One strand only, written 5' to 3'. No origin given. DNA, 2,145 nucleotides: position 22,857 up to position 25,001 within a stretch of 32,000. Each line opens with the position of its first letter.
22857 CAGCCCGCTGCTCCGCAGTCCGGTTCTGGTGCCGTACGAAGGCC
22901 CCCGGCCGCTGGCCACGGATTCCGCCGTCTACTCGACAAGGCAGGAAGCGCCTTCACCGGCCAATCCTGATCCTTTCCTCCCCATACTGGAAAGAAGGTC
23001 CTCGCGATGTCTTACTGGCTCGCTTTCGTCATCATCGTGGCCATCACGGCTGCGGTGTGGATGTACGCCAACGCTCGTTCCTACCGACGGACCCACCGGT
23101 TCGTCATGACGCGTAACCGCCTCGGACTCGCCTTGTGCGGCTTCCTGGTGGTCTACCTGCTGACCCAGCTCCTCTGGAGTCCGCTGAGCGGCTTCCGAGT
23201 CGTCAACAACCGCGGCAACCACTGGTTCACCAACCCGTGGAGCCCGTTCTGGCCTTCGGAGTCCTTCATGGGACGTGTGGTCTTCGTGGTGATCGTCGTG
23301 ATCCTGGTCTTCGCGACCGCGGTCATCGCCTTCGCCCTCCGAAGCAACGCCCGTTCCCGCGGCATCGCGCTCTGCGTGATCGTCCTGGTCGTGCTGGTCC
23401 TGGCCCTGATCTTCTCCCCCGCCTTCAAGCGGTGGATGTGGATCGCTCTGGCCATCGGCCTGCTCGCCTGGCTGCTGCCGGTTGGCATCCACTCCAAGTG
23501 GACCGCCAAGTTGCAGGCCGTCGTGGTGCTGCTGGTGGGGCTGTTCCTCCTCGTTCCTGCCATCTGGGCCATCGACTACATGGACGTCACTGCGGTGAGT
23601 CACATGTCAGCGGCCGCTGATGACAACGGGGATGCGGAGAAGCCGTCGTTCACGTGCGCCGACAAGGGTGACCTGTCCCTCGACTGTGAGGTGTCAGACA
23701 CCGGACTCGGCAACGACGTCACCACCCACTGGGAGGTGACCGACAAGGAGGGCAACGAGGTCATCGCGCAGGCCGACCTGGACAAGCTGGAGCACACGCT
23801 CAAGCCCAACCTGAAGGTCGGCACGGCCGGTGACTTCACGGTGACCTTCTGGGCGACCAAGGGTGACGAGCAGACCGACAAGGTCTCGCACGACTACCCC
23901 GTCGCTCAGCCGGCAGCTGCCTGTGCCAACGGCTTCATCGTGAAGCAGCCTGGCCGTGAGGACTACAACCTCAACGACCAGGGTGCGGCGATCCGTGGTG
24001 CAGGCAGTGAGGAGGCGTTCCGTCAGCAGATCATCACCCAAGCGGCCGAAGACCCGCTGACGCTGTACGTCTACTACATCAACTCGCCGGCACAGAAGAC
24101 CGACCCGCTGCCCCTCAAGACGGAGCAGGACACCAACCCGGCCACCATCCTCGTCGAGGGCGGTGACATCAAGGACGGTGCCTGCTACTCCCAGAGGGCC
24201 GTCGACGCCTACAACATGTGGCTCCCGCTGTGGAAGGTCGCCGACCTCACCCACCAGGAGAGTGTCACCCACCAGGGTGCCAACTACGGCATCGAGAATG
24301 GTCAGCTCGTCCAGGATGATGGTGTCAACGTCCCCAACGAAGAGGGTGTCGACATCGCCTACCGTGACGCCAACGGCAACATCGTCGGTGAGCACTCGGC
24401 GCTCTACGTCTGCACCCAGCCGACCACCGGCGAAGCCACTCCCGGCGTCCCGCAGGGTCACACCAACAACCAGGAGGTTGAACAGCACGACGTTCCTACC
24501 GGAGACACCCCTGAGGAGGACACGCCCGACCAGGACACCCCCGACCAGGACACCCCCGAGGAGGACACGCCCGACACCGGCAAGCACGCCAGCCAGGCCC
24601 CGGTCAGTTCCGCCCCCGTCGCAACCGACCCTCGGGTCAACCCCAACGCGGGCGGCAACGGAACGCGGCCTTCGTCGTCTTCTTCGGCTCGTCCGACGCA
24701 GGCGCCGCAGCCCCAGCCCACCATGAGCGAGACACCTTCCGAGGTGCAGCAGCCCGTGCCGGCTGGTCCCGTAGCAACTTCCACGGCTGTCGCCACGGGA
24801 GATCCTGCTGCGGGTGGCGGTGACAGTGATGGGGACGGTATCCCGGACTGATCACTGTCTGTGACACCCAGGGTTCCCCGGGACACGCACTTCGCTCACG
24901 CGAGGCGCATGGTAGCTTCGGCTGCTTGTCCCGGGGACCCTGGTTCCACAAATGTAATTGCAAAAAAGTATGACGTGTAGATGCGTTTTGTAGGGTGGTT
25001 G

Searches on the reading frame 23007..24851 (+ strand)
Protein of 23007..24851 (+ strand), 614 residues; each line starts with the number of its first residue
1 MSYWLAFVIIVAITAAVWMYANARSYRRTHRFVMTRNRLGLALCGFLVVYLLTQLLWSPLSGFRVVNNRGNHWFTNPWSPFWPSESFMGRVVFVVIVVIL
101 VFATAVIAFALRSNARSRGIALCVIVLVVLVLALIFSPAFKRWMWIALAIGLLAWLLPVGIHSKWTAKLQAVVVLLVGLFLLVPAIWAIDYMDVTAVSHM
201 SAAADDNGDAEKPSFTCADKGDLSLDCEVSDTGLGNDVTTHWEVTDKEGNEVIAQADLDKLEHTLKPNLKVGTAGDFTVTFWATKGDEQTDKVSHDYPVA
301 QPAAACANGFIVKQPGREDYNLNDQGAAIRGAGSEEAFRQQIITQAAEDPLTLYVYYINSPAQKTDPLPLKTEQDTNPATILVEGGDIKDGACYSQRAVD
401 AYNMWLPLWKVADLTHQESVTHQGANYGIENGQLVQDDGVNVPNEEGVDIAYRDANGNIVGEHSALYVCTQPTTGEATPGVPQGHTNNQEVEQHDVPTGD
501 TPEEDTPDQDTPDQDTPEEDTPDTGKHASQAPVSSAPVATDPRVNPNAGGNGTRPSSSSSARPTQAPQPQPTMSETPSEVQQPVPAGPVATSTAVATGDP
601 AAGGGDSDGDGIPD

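Call 5: search_protein_families(library=pfam, proteins=[window:23007-24851:+], max_evalue=0.01)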
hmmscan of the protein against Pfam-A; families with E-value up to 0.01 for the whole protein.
window:23007-24851:+ (614 aa): 1 family
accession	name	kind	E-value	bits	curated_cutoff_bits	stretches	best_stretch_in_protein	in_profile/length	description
PF11992.13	TgpA_N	-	0.0073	15.8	30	1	2-183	18-181/333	TgpA N-terminal domain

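Call 86: search_dna_similar(query=window:23007-24851:+, collection=plasmids, mode=protein, max_rows=10, max_evalue=0.001)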
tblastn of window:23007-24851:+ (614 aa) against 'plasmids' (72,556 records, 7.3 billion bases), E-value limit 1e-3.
No match.

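Call 87: search_dna_similar(query=window:23007-24851:+, collection=phages, mode=protein, max_rows=10, max_evalue=0.001)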
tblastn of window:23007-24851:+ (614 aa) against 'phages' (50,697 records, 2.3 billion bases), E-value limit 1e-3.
No match.
